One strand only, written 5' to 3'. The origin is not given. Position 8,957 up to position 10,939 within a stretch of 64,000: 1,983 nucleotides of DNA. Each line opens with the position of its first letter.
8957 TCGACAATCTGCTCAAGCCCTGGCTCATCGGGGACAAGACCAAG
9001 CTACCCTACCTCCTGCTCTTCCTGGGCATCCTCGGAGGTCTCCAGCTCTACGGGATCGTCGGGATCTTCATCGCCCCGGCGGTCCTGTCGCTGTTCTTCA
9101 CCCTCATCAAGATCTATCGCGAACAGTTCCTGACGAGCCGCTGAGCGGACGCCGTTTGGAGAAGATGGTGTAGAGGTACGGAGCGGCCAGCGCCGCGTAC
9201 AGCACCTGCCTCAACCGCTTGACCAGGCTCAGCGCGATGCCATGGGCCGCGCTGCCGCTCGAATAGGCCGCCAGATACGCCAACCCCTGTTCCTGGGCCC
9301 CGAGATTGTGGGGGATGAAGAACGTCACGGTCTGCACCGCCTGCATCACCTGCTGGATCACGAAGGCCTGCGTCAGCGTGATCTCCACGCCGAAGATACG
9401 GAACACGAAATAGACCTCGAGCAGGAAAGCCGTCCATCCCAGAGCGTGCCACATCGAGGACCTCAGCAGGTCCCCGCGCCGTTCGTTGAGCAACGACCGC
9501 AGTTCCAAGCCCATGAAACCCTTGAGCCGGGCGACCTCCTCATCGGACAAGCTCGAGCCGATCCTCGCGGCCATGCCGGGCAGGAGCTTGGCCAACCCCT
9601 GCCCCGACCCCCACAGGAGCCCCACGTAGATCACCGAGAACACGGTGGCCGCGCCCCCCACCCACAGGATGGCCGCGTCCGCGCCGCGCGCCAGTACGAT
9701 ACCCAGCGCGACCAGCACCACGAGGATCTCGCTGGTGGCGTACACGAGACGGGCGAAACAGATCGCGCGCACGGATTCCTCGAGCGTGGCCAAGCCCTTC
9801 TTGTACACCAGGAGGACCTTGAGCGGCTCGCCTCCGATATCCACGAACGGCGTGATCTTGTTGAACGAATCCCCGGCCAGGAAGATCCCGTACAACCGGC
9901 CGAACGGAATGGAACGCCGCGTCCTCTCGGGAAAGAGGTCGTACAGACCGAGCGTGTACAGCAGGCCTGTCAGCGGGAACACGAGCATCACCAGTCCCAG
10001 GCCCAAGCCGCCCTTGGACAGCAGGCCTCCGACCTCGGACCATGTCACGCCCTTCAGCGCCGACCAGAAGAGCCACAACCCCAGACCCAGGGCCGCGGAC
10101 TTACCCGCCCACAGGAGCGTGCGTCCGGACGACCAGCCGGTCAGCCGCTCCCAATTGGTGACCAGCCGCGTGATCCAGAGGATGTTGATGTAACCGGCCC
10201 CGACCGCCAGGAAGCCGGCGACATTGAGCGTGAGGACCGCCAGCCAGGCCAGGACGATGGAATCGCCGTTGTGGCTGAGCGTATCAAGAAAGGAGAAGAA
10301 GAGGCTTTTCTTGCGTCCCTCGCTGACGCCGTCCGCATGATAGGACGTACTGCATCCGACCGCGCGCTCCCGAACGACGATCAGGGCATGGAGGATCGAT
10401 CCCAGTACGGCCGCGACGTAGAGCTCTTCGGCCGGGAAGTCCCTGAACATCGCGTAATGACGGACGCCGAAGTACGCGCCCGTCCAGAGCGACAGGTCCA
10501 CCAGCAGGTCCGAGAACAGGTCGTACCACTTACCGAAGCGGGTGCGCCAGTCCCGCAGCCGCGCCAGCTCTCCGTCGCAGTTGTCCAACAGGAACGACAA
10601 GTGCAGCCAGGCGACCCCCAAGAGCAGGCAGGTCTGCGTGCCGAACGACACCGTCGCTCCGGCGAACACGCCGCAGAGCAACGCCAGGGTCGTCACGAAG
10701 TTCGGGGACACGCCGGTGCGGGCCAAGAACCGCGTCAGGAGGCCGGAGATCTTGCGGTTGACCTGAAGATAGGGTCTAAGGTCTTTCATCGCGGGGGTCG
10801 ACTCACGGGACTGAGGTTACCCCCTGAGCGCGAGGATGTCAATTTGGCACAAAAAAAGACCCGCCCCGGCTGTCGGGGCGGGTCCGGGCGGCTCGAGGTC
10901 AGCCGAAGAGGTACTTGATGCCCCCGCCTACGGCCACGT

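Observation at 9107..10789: CDP-alcohol phosphatidyltransferase fused to a flippase-like UPF0104 (MprF-TM-like) domain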

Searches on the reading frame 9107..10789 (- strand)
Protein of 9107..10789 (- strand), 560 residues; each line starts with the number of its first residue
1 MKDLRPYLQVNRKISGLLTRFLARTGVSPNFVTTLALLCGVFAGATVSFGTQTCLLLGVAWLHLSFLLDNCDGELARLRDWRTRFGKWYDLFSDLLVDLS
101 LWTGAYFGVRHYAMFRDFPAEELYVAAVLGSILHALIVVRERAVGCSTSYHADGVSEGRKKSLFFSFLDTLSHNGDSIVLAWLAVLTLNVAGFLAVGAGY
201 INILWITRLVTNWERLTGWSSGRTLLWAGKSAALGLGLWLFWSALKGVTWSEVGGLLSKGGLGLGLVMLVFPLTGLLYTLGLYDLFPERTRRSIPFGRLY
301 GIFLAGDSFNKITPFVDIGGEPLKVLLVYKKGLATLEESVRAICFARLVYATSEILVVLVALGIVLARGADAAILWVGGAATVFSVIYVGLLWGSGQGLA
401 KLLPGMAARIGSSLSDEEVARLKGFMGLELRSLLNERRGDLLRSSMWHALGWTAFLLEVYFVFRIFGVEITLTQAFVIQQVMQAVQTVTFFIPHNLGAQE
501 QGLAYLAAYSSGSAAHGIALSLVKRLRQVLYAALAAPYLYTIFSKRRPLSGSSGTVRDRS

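Call 3: search_protein_families(library=pfam, proteins=[window:9107-10789:-], max_evalue=1)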
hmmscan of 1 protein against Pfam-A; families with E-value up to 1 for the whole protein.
window:9107-10789:- (560 aa): 2 families
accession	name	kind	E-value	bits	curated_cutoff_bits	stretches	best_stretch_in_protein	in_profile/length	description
PF03706.18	LPG_synthase_TM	-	4.3e-22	79.4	33.4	1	232-531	3-297/302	Lysylphosphatidylglycerol synthase TM region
PF01066.26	CDP-OH_P_transf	-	1e-09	39.4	22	1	28-142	3-97/152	CDP-alcohol phosphatidyltransferase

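Call 4: search_protein_families(library=ncbifam, proteins=[window:9107-10789:-], max_evalue=1)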
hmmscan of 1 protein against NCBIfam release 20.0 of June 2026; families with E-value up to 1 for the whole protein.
window:9107-10789:- (560 aa): 7 families
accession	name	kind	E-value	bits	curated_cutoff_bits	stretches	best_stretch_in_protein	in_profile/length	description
TIGR03476.1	HpnL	subfamily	2.7e-29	102.5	195.65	1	232-533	9-308/318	putative membrane protein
NF040950.1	archin_ph_syn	equivalog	8.1e-13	48.7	180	1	10-109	8-104/191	archaetidylinositol phosphate synthase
NF041135.1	IPPtranDIPPsyn_Thcocales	equivalog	2.4e-10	40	580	1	9-151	233-366/419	bifunctional L-myo-inositol-1-phosphate cytidylyltransferase/CDP-L-myo-inositol myo-inositolphosphotransferase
NF045883.1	PIPSynth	equivalog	5.2e-10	39.3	170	1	13-196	9-185/197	phosphatidylinositol phosphate synthase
TIGR00374.1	TIGR00374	subfamily_domain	3.1e-09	36.7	43.2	1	294-526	61-296/323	flippase-like domain-containing protein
NF052561.1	PIPSynBT1523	equivalog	4.5e-07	29.8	350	1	13-146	11-146/232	hypothetical protein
TIGR00473.1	pssA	equivalog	0.0087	16.2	107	1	54-96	19-61/153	CDP-diacylglycerol--serine O-phosphatidyltransferase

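Call 6: find_homologous_proteins(query=window:9107-10789:-)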
Query window:9107-10789:- (560 aa): 21 proteins with E <= 0.001 among 8000 candidates.
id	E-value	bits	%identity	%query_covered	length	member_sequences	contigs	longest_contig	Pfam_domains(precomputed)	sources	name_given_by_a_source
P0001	0.0e+0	1229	100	100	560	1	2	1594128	PF01066.27,PF03706.19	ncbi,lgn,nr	ncbi:MAG: hypothetical protein MOGMAGMI_01511 [Candidatus Omnitrophica bacterium]|nr:hypothetical pr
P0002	1.1e-278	944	78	98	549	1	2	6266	PF01066.27,PF03706.19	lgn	-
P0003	5.5e-135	469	46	97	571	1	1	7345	PF01066.27,PF03706.19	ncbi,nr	ncbi:MAG TPA: flippase-like domain-containing protein [Candidatus Omnitrophota bacterium]|nr:flippas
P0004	4.2e-134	467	46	97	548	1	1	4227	PF01066.27,PF03706.19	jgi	-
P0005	1.4e-131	458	44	97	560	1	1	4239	PF01066.27,PF03706.19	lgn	-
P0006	1.3e-120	422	41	96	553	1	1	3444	PF01066.27,PF03706.19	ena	-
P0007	8.5e-105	370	40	98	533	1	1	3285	PF01066.27,PF03706.19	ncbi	-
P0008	8.3e-20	89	30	44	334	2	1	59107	PF03706.19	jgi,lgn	jgi:putative membrane protein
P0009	4.9e-17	80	29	48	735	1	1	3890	PF01066.27,PF03706.19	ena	-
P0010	3.5e-15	74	44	15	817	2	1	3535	PF01066.27,PF03706.19,PF12804.14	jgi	jgi:CDP-L-myo-inositol myo-inositolphosphotransferase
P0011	1.9e-14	71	30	19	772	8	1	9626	PF01066.27,PF03706.19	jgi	jgi:phosphatidylglycerophosphate synthase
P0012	5.2e-13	67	28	48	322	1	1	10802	PF03706.19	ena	-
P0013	7.4e-13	66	28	48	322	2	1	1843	PF03706.19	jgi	jgi:glycosyltransferase 2 family protein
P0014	3.6e-12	64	28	48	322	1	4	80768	PF03706.19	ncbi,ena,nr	ncbi:MAG: hypothetical protein DMD78_03495 [Candidatus Rokuibacteriota bacterium]|nr:MAG: hypothetic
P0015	6.8e-12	63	26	51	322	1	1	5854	PF03706.19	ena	-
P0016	1.3e-11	62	26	51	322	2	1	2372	PF03706.19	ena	-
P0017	1.5e-11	62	26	51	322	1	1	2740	PF03706.19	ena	-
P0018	2.3e-11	61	28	52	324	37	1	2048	PF03706.19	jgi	-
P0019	1.5e-5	42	38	19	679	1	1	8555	PF00534.27,PF13579.13,PF01066.27,PF13439.13,PF13692.13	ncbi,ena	-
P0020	3.0e-5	41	30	18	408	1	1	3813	PF00483.30,PF01128.26,PF01066.27,PF12804.14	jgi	-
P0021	8.4e-4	36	37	16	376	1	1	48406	PF01066.27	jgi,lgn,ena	-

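Call 16: search_solved_structures(query=A1, max_evalue=1, show_alignments=3)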
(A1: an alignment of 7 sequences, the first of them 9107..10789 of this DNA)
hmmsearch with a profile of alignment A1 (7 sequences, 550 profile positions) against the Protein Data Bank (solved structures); distinct sequences matched with E-value up to 1: 9.
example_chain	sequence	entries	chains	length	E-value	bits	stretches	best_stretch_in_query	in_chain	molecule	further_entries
4o6m_A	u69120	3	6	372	5.7e-15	58.4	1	9-105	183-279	AF2299, a CDP-alcohol phosphotransferase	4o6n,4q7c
6h53_A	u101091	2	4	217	1.9e-08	36.9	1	12-134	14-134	CDP-diacylglycerol--inositol 3-phosphatidyltransferase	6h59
6h5a_A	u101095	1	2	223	2.1e-08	36.7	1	12-134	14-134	CDP-diacylglycerol--inositol 3-phosphatidyltransferase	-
6wm5_A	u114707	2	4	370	3.1e-08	36.2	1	12-130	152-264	AfCTD-Phosphatidylinositol-phosphate synthase (PIPS) fusion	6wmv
4mnd_A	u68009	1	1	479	3.1e-08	36.1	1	8-130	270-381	CTP L-myo-inositol-1-phosphate cytidylyltransferase/CDP-L-myo-inositol myo-inositolphospho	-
5d91_A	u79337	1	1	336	0.00054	22.2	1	17-124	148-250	AF2299 protein,Phosphatidylinositol synthase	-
5d92_D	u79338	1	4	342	0.00063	22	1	17-125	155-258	AF2299 protein,Phosphatidylinositol synthase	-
7pow_A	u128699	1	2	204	0.036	16.1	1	44-95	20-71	CDP-diacylglycerol--serine O-phosphatidyltransferase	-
7b1k_A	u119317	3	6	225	0.044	15.9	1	44-95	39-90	CDP-diacylglycerol--serine O-phosphatidyltransferase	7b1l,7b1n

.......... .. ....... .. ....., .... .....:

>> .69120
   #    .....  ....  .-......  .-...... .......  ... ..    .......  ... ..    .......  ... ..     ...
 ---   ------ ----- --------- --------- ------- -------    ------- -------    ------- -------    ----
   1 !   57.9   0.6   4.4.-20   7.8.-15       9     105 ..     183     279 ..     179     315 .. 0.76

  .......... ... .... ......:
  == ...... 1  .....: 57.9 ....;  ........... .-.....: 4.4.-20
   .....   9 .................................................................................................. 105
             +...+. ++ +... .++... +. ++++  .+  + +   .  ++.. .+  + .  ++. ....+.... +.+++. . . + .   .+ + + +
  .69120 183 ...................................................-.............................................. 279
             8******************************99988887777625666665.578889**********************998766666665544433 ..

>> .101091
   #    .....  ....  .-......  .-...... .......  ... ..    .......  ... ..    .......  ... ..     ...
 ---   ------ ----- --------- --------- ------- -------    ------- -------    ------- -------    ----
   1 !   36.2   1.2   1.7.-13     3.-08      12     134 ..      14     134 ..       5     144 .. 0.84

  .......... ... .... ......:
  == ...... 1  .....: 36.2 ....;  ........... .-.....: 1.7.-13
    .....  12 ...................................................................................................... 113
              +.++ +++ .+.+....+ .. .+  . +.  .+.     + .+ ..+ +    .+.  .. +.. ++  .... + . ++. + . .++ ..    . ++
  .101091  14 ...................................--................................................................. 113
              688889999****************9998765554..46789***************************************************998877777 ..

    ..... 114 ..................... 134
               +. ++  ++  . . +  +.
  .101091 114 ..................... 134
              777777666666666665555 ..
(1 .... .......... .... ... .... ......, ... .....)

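Call 20: find_related_loci(query=A1, collection=genome_contigs, flank=8000)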
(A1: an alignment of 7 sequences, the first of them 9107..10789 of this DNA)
Query A1 (560 aa) in genome_contigs; peptide patterns used: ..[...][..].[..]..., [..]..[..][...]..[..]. (x = any residue, [..] = any of these).
109 stretches matched a pattern, but none encodes a relative of the query by tblastn (E <= 1e-3).

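Call 22: find_encoding_contigs(protein=P0003, flank=8000, max_places=3)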
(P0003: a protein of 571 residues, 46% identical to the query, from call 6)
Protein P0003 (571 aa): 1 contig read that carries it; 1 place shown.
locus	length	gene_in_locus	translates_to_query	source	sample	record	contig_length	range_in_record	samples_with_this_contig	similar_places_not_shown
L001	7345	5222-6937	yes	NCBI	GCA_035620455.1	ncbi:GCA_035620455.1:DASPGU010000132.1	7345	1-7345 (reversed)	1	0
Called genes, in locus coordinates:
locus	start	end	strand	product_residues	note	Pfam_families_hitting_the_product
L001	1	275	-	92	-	PF00115:COX1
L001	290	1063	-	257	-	PF00116:COX2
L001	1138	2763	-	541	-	PF25852:DUF6242_C (faint), PF15902:Sortilin-Vps10 (weak)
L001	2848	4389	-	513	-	PF13541:ChlI, PF05496:RuvB_N (faint), PF00158:Sigma54_activat (faint), PF00493:MCM, PF01078:Mg_chelatase, PF00004:AAA (faint), PF07728:AAA_5, PF13335:Mg_chelatase_C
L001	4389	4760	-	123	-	PF08378:NERD, PF02021:UPF0102, PF01939:NucS_C (weak)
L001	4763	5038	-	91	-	PF04026:SpoVG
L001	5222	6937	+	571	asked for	PF01066:CDP-OH_P_transf, PF03706:LPG_synthase_TM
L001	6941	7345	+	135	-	?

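Call 23: find_encoding_contigs(protein=P0002, flank=8000, max_places=3)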
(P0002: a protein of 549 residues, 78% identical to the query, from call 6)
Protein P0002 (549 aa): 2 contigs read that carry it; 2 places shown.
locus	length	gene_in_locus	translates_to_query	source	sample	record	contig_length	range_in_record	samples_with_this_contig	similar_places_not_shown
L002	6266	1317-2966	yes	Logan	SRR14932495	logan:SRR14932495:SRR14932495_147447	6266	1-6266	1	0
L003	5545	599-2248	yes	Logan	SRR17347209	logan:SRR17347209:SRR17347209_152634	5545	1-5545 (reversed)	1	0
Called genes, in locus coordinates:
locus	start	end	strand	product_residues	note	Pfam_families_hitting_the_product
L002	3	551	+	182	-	?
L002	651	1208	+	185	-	PF13505:OMP_b-brl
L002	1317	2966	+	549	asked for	PF01066:CDP-OH_P_transf, PF03706:LPG_synthase_TM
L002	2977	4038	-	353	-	PF01594:AI-2E_transport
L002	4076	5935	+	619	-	PF02446:Glyco_hydro_77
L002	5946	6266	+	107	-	?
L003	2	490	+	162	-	?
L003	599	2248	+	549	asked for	PF01066:CDP-OH_P_transf, PF03706:LPG_synthase_TM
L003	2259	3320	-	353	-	PF01594:AI-2E_transport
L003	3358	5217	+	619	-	PF02446:Glyco_hydro_77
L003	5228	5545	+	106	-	?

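Call 24: find_encoding_contigs(protein=P0011, flank=10000, max_places=3)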
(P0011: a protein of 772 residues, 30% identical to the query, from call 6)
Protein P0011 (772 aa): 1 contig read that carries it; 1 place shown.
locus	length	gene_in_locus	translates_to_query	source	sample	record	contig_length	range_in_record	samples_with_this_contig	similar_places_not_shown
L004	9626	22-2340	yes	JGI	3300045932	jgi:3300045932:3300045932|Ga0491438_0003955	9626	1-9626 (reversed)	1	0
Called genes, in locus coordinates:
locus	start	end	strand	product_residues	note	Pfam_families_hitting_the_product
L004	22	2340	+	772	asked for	PF03706:LPG_synthase_TM, PF01066:CDP-OH_P_transf (weak)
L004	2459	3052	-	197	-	PF21176:RecR_HhH, PF02132:RecR_ZnF (weak), PF01751:Toprim, PF13662:Toprim_4, PF21175:RecR_C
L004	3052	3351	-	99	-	PF02575:YbaB_DNA_bd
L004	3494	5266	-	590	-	PF05496:RuvB_N (weak), PF13177:DNA_pol3_delta2, PF13401:AAA_22 (weak), PF13604:AAA_30 (faint), PF00004:AAA, PF22608:DNAX_ATPase_lid, PF12169:DNA_pol3_gamma3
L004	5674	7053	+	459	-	-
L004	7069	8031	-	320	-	PF00092:VWA, PF13519:VWA_2, PF13768:VWA_3 (weak)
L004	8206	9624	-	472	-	?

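Call 25: search_protein_representatives(alignment_id=A1)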
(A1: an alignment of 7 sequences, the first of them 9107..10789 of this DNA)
Query: 7 sequences, 550 profile positions. Proteins with E-value up to 0.001 (for the whole library): 15658; up to 1e-10: 5234; up to 1e-30: 175. The best 150 are listed.
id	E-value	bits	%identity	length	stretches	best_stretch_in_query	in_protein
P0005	9.5e-277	935.7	-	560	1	1-545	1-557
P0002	3.1e-265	897.7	-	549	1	1-545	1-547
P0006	1.7e-256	868.9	-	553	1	1-541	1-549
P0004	1.3e-255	865.9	-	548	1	1-545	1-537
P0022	1.1e-179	615.4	-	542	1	7-540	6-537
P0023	5.9e-166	570.0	-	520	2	2-398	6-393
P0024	1.3e-143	496.3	-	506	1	26-543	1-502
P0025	1.7e-100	353.9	-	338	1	222-548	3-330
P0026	3.0e-93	330.0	-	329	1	224-545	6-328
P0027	2.6e-86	307.1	-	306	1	253-538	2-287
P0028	1.4e-85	304.7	-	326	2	219-400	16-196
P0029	3.5e-85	303.4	-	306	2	221-409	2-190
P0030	1.7e-78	281.4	-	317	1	234-546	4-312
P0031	4.6e-78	279.9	-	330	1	224-539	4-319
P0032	4.4e-75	270.0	-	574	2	224-543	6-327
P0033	3.3e-72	260.6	-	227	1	1-211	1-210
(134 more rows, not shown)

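Call 26: predict_structure(alignment_id=A1)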
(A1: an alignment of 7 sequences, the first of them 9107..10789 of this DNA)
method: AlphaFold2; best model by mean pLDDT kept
length: 560 residues; sequences in the alignment: 7
mean_pLDDT: 70.5   pTM: 0.49
mean pLDDT of the five models: 70.5, 69.9, 68.3, 66.8, 64.3
residues with pLDDT >= 90: 26; 70-90: 285; 50-70: 180; < 50: 69
segments of 3 or more residues with pLDDT < 50: 1-8, 148-165, 313-318, 490-498, 544-560
pLDDT, mean of each block of 10 residues (from residue 1): 45 79 83 89 89 89 88 77 76 87 89 68 87 85 59 37 49 61 83 84 75 65 54 51 54 62 79 87 87 85 76 49 79 81 81 83 76 68 69 55 60 66 67 68 88 86 80 81 64 44 57 64 68 59 45 32
secondary structure, 60 per line:
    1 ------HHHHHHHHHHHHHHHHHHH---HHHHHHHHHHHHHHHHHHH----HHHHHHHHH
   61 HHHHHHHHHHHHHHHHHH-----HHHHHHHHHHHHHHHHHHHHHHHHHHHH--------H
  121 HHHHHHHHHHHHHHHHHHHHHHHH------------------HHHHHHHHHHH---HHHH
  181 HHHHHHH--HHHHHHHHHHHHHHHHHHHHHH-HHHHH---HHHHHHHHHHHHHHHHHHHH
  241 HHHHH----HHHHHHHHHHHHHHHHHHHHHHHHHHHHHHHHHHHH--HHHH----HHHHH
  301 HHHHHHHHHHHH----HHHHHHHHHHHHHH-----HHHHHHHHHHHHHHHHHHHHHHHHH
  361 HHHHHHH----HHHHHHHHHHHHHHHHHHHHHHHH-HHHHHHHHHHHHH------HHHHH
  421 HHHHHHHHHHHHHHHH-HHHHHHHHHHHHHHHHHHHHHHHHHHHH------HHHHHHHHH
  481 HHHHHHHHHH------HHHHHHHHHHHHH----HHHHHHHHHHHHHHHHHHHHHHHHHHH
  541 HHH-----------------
elements in order: H7-25 H29-47 H52-78 H84-111 H120-144 H163-173 H177-187 H190-211 H213-217 H221-245 H250-285 H288-291 H296-312 H317-330 H336-367 H372-395 H397-409 H416-436 H438-465 H472-490 H497-509 H514-543

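Call 28: find_encoding_contigs(protein=P0033, flank=6000, max_places=3)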
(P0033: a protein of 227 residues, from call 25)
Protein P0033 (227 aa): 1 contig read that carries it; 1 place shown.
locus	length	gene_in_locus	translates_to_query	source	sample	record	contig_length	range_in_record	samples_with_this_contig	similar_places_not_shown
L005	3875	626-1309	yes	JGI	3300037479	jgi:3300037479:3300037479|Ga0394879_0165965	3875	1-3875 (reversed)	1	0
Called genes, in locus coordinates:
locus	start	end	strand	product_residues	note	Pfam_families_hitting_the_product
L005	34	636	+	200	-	PF07690:MFS_1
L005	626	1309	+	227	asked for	PF01066:CDP-OH_P_transf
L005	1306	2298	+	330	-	PF03706:LPG_synthase_TM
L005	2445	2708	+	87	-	PF02201:SWIB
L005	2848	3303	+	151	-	-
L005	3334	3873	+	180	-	?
